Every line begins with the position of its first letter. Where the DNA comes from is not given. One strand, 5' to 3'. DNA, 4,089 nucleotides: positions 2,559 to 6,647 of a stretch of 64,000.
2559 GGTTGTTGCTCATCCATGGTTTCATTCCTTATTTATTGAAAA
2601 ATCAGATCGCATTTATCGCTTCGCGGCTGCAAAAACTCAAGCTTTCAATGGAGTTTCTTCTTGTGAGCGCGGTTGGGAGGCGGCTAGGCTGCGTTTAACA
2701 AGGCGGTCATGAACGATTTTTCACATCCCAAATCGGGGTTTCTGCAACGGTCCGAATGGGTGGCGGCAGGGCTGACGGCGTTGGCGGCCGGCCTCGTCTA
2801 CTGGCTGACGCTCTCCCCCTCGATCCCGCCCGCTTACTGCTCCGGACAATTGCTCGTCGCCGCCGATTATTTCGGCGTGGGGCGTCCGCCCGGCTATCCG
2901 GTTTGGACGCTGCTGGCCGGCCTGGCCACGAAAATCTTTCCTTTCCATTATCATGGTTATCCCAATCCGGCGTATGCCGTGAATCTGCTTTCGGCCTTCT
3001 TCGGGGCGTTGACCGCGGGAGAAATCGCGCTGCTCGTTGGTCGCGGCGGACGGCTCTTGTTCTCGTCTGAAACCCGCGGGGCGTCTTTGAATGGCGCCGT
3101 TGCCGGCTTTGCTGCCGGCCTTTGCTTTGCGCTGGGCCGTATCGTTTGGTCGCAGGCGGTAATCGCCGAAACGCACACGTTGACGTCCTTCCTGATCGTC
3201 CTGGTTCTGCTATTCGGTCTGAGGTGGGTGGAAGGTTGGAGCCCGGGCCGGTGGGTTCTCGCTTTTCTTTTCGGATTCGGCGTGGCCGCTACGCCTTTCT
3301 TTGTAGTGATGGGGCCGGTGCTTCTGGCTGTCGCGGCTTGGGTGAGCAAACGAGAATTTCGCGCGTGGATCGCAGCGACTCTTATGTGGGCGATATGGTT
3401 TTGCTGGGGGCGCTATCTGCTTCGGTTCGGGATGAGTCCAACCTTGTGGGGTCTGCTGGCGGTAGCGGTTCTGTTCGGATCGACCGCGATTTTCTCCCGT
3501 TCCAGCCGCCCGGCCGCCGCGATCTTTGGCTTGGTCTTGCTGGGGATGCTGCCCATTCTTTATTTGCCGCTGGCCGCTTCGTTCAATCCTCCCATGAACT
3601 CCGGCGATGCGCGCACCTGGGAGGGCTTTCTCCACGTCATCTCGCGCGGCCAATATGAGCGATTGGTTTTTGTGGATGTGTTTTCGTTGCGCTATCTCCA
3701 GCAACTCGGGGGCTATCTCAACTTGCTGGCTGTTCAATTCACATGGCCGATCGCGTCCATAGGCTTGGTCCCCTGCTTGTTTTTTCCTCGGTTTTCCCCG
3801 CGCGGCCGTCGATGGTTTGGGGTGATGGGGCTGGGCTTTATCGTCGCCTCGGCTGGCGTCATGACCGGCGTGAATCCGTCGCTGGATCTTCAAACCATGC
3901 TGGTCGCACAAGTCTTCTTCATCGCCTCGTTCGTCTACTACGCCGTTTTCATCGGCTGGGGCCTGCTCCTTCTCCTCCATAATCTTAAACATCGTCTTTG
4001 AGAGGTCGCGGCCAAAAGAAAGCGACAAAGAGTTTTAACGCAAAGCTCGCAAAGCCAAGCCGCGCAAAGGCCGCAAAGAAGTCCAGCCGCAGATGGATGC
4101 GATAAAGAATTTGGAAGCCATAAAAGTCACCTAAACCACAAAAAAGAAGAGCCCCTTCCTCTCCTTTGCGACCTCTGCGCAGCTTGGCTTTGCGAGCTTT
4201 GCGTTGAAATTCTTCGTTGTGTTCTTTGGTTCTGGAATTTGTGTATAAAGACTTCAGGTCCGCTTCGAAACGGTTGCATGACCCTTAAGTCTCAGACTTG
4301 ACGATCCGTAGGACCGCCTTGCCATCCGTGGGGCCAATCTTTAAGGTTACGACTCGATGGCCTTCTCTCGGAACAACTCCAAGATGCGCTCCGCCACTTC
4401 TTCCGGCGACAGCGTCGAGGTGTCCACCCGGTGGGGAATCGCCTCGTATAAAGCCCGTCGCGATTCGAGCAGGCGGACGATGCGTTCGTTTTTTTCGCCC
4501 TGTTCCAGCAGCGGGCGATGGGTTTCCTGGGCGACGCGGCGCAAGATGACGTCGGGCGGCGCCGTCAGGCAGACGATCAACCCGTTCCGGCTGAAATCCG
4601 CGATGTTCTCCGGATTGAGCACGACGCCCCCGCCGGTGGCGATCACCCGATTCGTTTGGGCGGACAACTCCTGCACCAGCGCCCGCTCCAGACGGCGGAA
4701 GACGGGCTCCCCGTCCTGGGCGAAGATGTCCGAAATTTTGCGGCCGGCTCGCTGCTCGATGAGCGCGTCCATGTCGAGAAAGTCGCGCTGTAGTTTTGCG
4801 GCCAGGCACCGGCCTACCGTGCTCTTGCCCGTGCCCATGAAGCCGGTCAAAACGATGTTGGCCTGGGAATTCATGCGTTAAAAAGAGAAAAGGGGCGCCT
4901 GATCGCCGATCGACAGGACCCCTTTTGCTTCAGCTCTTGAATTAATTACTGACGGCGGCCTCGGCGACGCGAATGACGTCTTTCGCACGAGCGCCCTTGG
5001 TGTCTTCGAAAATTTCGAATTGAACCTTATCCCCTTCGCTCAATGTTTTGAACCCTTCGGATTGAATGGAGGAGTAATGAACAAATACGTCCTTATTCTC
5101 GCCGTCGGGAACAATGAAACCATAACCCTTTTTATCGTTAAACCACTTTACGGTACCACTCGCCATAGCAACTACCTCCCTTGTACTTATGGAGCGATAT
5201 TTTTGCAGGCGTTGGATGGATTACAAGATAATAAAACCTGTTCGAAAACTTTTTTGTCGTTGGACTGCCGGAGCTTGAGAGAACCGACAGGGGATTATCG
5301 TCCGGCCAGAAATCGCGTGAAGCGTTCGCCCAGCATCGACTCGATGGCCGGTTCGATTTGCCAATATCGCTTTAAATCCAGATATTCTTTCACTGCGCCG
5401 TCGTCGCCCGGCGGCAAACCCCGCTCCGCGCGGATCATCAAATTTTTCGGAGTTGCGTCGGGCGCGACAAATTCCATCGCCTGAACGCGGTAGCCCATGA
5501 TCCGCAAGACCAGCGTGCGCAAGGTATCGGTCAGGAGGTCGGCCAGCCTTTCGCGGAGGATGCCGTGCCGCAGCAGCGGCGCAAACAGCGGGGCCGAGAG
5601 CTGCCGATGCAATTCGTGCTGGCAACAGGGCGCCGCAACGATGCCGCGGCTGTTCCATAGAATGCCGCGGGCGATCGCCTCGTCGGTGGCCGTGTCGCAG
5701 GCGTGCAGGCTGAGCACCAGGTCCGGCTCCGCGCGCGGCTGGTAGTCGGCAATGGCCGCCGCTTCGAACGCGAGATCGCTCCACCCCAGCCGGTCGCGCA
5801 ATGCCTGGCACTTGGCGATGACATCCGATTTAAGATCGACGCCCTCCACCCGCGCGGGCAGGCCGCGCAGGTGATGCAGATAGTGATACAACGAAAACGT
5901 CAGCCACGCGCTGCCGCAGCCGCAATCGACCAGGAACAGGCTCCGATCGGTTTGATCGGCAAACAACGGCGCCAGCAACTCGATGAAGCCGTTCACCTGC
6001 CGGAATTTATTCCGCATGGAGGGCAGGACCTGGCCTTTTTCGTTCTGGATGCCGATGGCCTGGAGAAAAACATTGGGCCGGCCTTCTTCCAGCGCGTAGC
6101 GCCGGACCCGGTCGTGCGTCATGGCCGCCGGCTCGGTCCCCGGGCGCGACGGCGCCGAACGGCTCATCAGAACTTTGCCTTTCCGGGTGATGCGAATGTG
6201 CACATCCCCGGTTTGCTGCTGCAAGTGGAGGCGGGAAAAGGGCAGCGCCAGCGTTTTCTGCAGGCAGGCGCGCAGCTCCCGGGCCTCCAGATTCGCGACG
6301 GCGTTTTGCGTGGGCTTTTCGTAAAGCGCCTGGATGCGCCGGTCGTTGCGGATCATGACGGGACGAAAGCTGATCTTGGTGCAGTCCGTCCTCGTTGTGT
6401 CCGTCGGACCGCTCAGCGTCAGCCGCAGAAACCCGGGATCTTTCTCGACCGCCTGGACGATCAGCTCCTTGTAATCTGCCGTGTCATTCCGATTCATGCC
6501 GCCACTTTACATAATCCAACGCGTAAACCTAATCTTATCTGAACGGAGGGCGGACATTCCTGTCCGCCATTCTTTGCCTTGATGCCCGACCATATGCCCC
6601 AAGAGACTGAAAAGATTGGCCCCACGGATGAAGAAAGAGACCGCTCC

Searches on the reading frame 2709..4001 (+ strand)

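Call 15: search_protein_families(library=pfam, proteins=[window:2709-4001:+])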
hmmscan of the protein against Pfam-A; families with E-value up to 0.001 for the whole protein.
window:2709-4001:+ (430 aa): 1 family
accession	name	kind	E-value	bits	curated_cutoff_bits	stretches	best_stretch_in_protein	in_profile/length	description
PF11028.14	TMEM260-like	-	2e-18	67.3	24.2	1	45-210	2-171/179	Protein O-mannosyl-transferase TMEM260-like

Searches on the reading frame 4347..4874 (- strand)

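Call 92: search_protein_families(library=pfam, proteins=[window:4347-4874:-], max_evalue=0.001)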
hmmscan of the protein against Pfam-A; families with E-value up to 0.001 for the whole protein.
window:4347-4874:- (175 aa): 8 families
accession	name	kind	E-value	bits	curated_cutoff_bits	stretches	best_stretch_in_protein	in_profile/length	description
PF01202.28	SKI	-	8e-48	163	22.1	1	13-166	1-156/159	Shikimate kinase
PF13238.12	AAA_18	-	4.6e-09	37.2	29.4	1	7-119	1-113/128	AAA domain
PF13671.12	AAA_33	-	2e-06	28.6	27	1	7-81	2-77/143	AAA domain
PF02224.24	Cytidylate_kin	-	2.7e-05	24.4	26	0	9-37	3-31/211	Cytidylate kinase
PF13401.12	AAA_22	-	4.8e-05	24.1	27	1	3-67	4-33/130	AAA domain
PF07931.18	CPT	-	0.00051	20.3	22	0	7-166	4-169/172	Chloramphenicol phosphotransferase-like protein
PF13191.12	AAA_16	-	0.00059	20.8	32.6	0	5-69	25-93/167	AAA ATPase domain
PF13189.12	Cytidylate_kin2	-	0.00094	19.8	28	0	7-48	2-43/176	Cytidylate kinase-like family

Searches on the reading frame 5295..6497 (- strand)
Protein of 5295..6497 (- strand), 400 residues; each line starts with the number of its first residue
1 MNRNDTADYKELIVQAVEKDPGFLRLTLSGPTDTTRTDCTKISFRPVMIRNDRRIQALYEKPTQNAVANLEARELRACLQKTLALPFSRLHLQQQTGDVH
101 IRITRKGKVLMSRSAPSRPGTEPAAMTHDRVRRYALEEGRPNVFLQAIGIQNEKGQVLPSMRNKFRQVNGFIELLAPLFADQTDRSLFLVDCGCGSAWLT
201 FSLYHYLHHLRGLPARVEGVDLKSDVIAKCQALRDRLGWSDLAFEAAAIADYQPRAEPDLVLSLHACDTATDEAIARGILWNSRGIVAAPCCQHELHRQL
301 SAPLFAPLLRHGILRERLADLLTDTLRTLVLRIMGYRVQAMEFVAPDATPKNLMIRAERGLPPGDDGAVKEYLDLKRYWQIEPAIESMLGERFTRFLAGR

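Call 15: search_protein_families(library=pfam, proteins=[window:5295-6497:-])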
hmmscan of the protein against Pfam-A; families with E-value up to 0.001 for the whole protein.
window:5295-6497:- (400 aa): 3 families
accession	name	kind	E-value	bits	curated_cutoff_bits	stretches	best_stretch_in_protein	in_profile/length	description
PF13679.12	Methyltransf_32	-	6.1e-35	120.7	27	1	164-299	2-143/143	Methyltransferase domain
PF13847.12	Methyltransf_31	-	8e-07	29.3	27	1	189-272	7-89/145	Methyltransferase domain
PF13649.12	Methyltransf_25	-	7.4e-05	23.8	27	1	190-273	2-80/97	Methyltransferase domain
